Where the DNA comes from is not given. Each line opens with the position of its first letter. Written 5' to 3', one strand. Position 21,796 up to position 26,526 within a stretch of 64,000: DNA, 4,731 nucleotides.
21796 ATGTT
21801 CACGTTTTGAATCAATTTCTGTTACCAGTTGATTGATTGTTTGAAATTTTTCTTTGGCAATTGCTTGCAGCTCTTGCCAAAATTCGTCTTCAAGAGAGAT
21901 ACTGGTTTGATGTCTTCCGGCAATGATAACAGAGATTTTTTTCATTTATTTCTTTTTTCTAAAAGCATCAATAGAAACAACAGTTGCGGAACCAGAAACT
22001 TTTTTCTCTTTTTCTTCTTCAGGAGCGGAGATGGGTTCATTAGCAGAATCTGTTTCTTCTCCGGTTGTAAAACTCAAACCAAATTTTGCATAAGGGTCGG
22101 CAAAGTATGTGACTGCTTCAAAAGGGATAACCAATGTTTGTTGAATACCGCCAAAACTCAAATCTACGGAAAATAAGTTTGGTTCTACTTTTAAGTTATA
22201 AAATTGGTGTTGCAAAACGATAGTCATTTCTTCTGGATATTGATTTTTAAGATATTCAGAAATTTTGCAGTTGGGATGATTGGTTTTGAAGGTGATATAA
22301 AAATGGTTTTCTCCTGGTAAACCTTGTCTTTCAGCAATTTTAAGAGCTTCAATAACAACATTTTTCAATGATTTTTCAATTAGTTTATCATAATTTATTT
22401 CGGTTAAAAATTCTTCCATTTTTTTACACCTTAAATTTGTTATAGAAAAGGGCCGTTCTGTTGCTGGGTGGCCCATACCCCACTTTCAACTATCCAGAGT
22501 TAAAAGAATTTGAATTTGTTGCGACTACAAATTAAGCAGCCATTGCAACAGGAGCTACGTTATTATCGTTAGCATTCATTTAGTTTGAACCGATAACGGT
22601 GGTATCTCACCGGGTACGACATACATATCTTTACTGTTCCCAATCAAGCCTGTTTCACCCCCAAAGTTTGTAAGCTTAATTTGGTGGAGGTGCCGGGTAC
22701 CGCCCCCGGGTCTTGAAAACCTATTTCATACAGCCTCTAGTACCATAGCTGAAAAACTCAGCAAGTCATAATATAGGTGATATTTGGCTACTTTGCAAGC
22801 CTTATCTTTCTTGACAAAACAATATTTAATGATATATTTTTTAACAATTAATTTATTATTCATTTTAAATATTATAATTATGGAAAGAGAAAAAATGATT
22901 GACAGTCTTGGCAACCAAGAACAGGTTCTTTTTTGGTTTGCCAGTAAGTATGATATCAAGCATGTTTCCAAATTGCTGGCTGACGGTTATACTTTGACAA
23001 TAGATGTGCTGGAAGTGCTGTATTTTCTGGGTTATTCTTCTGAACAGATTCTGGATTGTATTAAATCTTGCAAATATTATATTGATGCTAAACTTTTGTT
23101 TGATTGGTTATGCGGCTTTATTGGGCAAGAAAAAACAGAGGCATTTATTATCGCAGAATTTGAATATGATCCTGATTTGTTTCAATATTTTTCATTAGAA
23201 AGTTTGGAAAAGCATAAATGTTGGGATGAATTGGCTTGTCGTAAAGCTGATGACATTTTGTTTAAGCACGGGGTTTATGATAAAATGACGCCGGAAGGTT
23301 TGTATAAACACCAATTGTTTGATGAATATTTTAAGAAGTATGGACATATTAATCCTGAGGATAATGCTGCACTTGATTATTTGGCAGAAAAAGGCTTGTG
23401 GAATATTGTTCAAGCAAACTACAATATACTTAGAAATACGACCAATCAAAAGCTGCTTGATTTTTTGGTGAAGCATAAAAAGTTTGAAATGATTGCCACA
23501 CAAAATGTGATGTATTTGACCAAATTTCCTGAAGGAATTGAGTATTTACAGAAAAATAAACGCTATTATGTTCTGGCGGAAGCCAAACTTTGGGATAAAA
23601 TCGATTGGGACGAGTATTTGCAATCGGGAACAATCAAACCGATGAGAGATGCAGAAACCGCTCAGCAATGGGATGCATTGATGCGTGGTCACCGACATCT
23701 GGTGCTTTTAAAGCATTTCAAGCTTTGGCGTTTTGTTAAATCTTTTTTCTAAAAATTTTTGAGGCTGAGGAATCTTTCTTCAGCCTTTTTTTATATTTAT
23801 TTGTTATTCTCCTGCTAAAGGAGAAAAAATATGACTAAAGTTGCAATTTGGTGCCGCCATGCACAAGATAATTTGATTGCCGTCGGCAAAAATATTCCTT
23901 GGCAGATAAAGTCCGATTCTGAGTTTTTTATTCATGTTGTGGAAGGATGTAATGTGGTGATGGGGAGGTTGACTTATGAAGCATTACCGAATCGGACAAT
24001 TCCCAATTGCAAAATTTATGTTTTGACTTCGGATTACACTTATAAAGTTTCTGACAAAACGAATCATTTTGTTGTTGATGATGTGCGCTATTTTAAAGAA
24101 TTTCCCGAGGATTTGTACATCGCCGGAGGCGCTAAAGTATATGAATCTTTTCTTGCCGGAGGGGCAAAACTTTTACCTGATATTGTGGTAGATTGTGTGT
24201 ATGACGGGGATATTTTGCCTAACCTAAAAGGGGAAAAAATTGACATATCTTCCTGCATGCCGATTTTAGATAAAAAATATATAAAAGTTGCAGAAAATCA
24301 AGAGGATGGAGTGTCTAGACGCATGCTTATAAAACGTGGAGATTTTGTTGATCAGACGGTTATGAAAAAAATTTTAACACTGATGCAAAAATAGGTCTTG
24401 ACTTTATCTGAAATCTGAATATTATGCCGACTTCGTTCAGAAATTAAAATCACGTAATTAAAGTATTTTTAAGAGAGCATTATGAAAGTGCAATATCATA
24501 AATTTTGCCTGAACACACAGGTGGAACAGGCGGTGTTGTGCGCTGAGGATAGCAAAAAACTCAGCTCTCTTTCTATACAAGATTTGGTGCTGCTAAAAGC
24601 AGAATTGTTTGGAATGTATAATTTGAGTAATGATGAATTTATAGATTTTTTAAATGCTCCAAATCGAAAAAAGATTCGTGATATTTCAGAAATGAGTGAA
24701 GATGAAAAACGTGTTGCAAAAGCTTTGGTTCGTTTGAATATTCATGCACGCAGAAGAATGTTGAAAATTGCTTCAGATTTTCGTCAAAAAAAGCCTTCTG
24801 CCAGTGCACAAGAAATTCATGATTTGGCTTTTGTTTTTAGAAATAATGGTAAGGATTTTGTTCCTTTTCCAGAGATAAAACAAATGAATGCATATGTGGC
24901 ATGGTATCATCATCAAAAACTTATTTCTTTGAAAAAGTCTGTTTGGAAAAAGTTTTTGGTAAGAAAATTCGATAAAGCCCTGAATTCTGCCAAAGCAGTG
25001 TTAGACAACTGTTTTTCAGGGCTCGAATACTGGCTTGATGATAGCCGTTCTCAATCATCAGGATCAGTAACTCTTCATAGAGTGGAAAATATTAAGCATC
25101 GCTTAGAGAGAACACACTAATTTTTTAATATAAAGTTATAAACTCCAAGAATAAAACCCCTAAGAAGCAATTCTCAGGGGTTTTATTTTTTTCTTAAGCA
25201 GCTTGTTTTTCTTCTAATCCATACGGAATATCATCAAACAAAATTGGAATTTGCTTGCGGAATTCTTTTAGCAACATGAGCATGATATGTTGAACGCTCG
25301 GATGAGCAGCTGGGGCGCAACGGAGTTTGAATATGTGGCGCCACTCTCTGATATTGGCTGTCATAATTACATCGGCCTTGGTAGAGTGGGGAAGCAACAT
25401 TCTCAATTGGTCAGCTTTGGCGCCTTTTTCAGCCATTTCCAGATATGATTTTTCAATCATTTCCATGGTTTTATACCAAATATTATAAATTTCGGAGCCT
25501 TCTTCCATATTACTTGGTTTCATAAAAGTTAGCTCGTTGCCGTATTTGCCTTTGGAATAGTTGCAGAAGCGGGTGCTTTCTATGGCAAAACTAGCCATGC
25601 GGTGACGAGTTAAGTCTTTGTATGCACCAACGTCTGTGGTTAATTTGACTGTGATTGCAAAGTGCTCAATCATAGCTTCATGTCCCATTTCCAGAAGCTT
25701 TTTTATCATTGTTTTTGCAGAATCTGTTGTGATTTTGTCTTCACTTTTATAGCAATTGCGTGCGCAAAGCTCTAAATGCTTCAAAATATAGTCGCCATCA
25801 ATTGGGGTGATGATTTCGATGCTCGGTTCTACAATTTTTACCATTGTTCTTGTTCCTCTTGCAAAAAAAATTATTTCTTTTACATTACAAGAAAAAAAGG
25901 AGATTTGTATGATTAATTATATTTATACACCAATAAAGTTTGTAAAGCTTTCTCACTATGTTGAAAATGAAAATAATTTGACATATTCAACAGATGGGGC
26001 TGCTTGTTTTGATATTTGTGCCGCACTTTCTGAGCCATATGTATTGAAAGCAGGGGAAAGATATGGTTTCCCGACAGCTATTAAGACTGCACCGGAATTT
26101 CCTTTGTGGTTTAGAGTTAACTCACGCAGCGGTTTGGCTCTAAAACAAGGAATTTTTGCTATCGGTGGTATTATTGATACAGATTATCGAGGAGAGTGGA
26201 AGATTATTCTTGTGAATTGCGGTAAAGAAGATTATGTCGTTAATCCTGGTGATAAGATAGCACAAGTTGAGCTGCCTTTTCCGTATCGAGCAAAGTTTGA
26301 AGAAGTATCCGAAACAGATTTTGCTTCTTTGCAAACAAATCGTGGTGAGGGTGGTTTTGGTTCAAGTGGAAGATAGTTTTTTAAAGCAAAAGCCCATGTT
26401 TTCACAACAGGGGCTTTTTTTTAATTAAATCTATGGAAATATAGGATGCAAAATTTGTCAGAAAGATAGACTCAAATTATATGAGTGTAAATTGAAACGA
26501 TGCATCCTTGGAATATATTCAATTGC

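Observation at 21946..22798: Permuted two-piece tmRNA gene immediately upstream of sspB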

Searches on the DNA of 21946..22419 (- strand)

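Call 20: search_rna_families(sources=[L006, L008, L009, L010, L011, L019, L021, L022, L027, L033, L034, L036, L037, L038, L040, L041, L045, L046, L047, L048], threshold=gathering)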
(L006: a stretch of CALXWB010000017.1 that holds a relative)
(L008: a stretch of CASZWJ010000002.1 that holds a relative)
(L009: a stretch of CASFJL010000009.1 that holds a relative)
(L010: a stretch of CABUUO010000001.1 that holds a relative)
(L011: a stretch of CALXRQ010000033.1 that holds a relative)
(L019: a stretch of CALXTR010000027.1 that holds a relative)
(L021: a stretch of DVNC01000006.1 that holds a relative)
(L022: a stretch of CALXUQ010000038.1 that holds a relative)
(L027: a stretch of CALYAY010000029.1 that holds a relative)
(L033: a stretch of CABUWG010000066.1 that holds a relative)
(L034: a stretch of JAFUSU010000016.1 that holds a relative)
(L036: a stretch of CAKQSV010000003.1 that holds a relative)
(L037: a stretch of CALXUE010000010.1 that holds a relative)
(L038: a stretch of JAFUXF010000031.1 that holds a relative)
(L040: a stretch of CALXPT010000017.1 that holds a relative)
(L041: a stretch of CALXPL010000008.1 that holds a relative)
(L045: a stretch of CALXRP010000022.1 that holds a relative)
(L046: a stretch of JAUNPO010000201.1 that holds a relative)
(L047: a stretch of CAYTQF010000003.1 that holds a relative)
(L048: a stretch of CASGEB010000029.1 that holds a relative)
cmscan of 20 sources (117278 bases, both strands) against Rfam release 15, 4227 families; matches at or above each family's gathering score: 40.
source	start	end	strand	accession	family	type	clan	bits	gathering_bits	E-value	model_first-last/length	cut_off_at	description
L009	2618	2962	+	RF01849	alpha_tmRNA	Gene;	CL00001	210.9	50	2.4e-59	1-355/355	no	Alphaproteobacteria transfer-messenger RNA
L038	2627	2979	+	RF01849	alpha_tmRNA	Gene;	CL00001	210.7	50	2.6e-59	1-355/355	no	Alphaproteobacteria transfer-messenger RNA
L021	2495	2978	+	RF01849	alpha_tmRNA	Gene;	CL00001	209.5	50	6.4e-59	1-355/355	no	Alphaproteobacteria transfer-messenger RNA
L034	2507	2979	+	RF01849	alpha_tmRNA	Gene;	CL00001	207.5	50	2.5e-58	1-355/355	no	Alphaproteobacteria transfer-messenger RNA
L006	2627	2975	+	RF01849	alpha_tmRNA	Gene;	CL00001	206.9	50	3.7e-58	1-355/355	no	Alphaproteobacteria transfer-messenger RNA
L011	2475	2969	+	RF01849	alpha_tmRNA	Gene;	CL00001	206.9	50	3.8e-58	1-355/355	no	Alphaproteobacteria transfer-messenger RNA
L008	2494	2974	+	RF01849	alpha_tmRNA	Gene;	CL00001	206.7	50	4.3e-58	1-355/355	no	Alphaproteobacteria transfer-messenger RNA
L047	1360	1701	+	RF01849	alpha_tmRNA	Gene;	CL00001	205.6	50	9e-58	1-355/355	no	Alphaproteobacteria transfer-messenger RNA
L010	2476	2969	+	RF01849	alpha_tmRNA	Gene;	CL00001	204.5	50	2e-57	1-355/355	no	Alphaproteobacteria transfer-messenger RNA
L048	2266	2968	+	RF01849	alpha_tmRNA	Gene;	CL00001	199.6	50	6.1e-56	1-355/355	no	Alphaproteobacteria transfer-messenger RNA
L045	2192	2969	+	RF01849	alpha_tmRNA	Gene;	CL00001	192.7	50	7.2e-54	1-355/355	no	Alphaproteobacteria transfer-messenger RNA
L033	2172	2967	+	RF01849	alpha_tmRNA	Gene;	CL00001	189.5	50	6.8e-53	1-355/355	no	Alphaproteobacteria transfer-messenger RNA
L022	2184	2974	+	RF01849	alpha_tmRNA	Gene;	CL00001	182.6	50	8e-51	1-355/355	no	Alphaproteobacteria transfer-messenger RNA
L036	2255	2979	+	RF01849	alpha_tmRNA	Gene;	CL00001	178.4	50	1.6e-49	1-355/355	no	Alphaproteobacteria transfer-messenger RNA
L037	2261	2977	+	RF01849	alpha_tmRNA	Gene;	CL00001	168.7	50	1.3e-46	1-355/355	no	Alphaproteobacteria transfer-messenger RNA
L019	2068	2974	+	RF01849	alpha_tmRNA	Gene;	CL00001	168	50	2.2e-46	1-355/355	no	Alphaproteobacteria transfer-messenger RNA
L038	2681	2896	+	RF04321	tmRNA_permuted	Gene;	-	145.5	47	1.9e-28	1-213/213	no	permuted transfer-messenger RNA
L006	2686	2890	+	RF04321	tmRNA_permuted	Gene;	-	141.4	47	1.7e-27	1-213/213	no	permuted transfer-messenger RNA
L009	2675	2877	+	RF04321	tmRNA_permuted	Gene;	-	140.8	47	2.3e-27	1-213/213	no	permuted transfer-messenger RNA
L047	1415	1619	+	RF04321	tmRNA_permuted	Gene;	-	139.7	47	4.2e-27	1-213/213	no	permuted transfer-messenger RNA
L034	2561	2895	+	RF04321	tmRNA_permuted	Gene;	-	136.7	47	2e-26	1-213/213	no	permuted transfer-messenger RNA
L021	2552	2896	+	RF04321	tmRNA_permuted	Gene;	-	133.7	47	9.7e-26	1-213/213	no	permuted transfer-messenger RNA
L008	2550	2891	+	RF04321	tmRNA_permuted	Gene;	-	131.6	47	3e-25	1-213/213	no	permuted transfer-messenger RNA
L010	2532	2886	+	RF04321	tmRNA_permuted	Gene;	-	130.2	47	6.1e-25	1-213/213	no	permuted transfer-messenger RNA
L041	2131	2962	+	RF01849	alpha_tmRNA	Gene;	CL00001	128.6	50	1.8e-34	1-355/355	no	Alphaproteobacteria transfer-messenger RNA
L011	2531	2886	+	RF04321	tmRNA_permuted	Gene;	-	127.6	47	2.4e-24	1-213/213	no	permuted transfer-messenger RNA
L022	2240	2891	+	RF04321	tmRNA_permuted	Gene;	-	124.1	47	1.5e-23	1-213/213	no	permuted transfer-messenger RNA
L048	2323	2885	+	RF04321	tmRNA_permuted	Gene;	-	122.7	47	3.3e-23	1-213/213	no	permuted transfer-messenger RNA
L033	2229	2884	+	RF04321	tmRNA_permuted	Gene;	-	122.5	47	3.7e-23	1-213/213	no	permuted transfer-messenger RNA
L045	2249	2886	+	RF04321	tmRNA_permuted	Gene;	-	120.8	47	9e-23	1-213/213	no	permuted transfer-messenger RNA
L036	2311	2895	+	RF04321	tmRNA_permuted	Gene;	-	117.9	47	4.1e-22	1-213/213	no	permuted transfer-messenger RNA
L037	2316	2889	+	RF04321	tmRNA_permuted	Gene;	-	109.5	47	3.4e-20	1-213/213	no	permuted transfer-messenger RNA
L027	1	377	+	RF01849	alpha_tmRNA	Gene;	CL00001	91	50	3.9e-23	118-355/355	5'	Alphaproteobacteria transfer-messenger RNA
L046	305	561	+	RF01849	alpha_tmRNA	Gene;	CL00001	83.7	50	6.5e-21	1-355/355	no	Alphaproteobacteria transfer-messenger RNA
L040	2725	2977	+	RF01849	alpha_tmRNA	Gene;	CL00001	79.7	50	1e-19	1-355/355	no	Alphaproteobacteria transfer-messenger RNA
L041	2187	2879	+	RF04321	tmRNA_permuted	Gene;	-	79.5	47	2.5e-13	1-213/213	no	permuted transfer-messenger RNA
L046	382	478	+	RF04321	tmRNA_permuted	Gene;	-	60.2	47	6.7e-09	1-213/213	no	permuted transfer-messenger RNA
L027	1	295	+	RF04321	tmRNA_permuted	Gene;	-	54.8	47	1.1e-07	62-213/213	5'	permuted transfer-messenger RNA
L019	2698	2891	+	RF04321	tmRNA_permuted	Gene;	-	53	47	3e-07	1-213/213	no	permuted transfer-messenger RNA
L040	2777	2889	+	RF04321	tmRNA_permuted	Gene;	-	51.9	47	5.3e-07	1-213/213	no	permuted transfer-messenger RNA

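Call 21: search_rna_families(sources=[L051, L053, L068, L070, L072, L080], threshold=gathering)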
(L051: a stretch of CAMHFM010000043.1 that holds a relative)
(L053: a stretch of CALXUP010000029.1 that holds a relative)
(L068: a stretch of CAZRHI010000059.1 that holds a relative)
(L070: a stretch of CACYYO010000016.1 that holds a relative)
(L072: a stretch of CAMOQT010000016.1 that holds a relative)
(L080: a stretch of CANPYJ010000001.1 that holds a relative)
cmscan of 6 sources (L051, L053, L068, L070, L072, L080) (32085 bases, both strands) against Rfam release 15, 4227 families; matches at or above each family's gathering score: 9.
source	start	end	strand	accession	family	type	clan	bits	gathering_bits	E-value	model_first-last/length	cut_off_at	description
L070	2506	2978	+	RF01849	alpha_tmRNA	Gene;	CL00001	210.6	50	7.9e-60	1-355/355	no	Alphaproteobacteria transfer-messenger RNA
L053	2172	2874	+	RF01849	alpha_tmRNA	Gene;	CL00001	202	50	3.2e-57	1-355/355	no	Alphaproteobacteria transfer-messenger RNA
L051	1904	2238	+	RF01849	alpha_tmRNA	Gene;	CL00001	196.8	50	1.2e-55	1-355/355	no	Alphaproteobacteria transfer-messenger RNA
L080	2611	2961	+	RF01849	alpha_tmRNA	Gene;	CL00001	181.1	50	6.3e-51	1-355/355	no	Alphaproteobacteria transfer-messenger RNA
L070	2560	2895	+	RF04321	tmRNA_permuted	Gene;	-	140.5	47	7.6e-28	1-213/213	no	permuted transfer-messenger RNA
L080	2669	2875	+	RF04321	tmRNA_permuted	Gene;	-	131.8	47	7.4e-26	1-213/213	no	permuted transfer-messenger RNA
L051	1958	2156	+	RF04321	tmRNA_permuted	Gene;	-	129.5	47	2.5e-25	1-213/213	no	permuted transfer-messenger RNA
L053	2229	2791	+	RF04321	tmRNA_permuted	Gene;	-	124.6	47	3.2e-24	1-213/213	no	permuted transfer-messenger RNA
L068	1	137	+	RF01849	alpha_tmRNA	Gene;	CL00001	61.1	50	1.2e-14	218-355/355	5'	Alphaproteobacteria transfer-messenger RNA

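Call 67: search_rna_families(sources=[L081, L082, L086, L084, L087, L088, L089, L090, L091], threshold=gathering)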
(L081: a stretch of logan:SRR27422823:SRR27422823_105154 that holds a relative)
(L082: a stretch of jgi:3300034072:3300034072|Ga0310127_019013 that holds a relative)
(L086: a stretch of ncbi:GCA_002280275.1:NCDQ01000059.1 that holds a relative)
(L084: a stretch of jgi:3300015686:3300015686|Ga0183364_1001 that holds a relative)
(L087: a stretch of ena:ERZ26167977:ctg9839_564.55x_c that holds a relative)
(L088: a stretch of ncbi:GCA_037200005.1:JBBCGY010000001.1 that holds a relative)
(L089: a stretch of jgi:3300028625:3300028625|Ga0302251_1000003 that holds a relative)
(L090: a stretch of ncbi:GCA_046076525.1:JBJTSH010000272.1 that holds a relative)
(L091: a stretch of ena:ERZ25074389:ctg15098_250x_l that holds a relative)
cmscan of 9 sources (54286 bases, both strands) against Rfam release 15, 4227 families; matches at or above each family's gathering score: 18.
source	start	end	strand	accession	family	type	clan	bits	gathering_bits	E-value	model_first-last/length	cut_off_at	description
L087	472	837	+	RF01849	alpha_tmRNA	Gene;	CL00001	314.5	50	5.2e-91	1-355/355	no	Alphaproteobacteria transfer-messenger RNA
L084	2438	2810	+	RF01849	alpha_tmRNA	Gene;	CL00001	304.3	50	6.5e-88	1-355/355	no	Alphaproteobacteria transfer-messenger RNA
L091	2514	2900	+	RF01849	alpha_tmRNA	Gene;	CL00001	268.6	50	3.9e-77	1-355/355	no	Alphaproteobacteria transfer-messenger RNA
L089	2514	2874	+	RF01849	alpha_tmRNA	Gene;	CL00001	264.1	50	9e-76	1-355/355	no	Alphaproteobacteria transfer-messenger RNA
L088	2533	2890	+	RF01849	alpha_tmRNA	Gene;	CL00001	251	50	8.2e-72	1-355/355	no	Alphaproteobacteria transfer-messenger RNA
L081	1094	1457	+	RF01849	alpha_tmRNA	Gene;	CL00001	242.3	50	3.4e-69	1-355/355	no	Alphaproteobacteria transfer-messenger RNA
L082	1002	1365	+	RF01849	alpha_tmRNA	Gene;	CL00001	242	50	4.2e-69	1-355/355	no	Alphaproteobacteria transfer-messenger RNA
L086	2383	2747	+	RF01849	alpha_tmRNA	Gene;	CL00001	240.6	50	1.2e-68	1-355/355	no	Alphaproteobacteria transfer-messenger RNA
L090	2605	2921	+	RF01849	alpha_tmRNA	Gene;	CL00001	234.2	50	9.6e-67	1-355/355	no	Alphaproteobacteria transfer-messenger RNA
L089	2569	2800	+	RF04321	tmRNA_permuted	Gene;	-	165.3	47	2.7e-33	1-213/213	no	permuted transfer-messenger RNA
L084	2498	2724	+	RF04321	tmRNA_permuted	Gene;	-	160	47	4.4e-32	1-213/213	no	permuted transfer-messenger RNA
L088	2589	2812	+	RF04321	tmRNA_permuted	Gene;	-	152.6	47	2.2e-30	1-213/213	no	permuted transfer-messenger RNA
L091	2573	2814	+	RF04321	tmRNA_permuted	Gene;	-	141.6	47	7.2e-28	1-213/213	no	permuted transfer-messenger RNA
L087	528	753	+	RF04321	tmRNA_permuted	Gene;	-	138.8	47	3.1e-27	1-213/213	no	permuted transfer-messenger RNA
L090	2661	2859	+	RF04321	tmRNA_permuted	Gene;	-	134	47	4e-26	1-213/213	no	permuted transfer-messenger RNA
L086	2443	2657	+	RF04321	tmRNA_permuted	Gene;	-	125.4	47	3.6e-24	1-213/213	no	permuted transfer-messenger RNA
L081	1154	1367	+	RF04321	tmRNA_permuted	Gene;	-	124.6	47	5.6e-24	1-213/213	no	permuted transfer-messenger RNA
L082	1062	1275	+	RF04321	tmRNA_permuted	Gene;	-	123.8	47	8.4e-24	1-213/213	no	permuted transfer-messenger RNA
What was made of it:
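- Closest known: Two-piece tmRNA of Caulobacter crescentus and other Alphaproteobacteria. Different: The score is lower than for Rhizobiales or Caulobacter genes (240-314 bits, call 67), reflecting an AT-rich, divergent lineage.
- Tried and rejected: Rfam recovered all of them (calls 20, 21, 67), so the apparent absences were rejected as tool misses.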

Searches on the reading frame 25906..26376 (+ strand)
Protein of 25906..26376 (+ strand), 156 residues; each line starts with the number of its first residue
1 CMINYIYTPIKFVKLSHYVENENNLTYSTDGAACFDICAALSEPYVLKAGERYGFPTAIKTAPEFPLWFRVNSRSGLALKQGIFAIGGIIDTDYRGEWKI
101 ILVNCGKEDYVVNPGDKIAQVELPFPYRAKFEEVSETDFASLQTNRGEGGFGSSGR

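Call 69: search_protein_families(library=pfam, proteins=[window:25906-26376:+], max_evalue=0.001)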
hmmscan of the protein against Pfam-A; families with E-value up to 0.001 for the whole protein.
window:25906-26376:+ (156 aa): 1 family
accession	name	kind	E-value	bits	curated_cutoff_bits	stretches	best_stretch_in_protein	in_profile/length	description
PF00692.24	dUTPase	-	2.1e-20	73.2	22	1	25-155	6-129/129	dUTPase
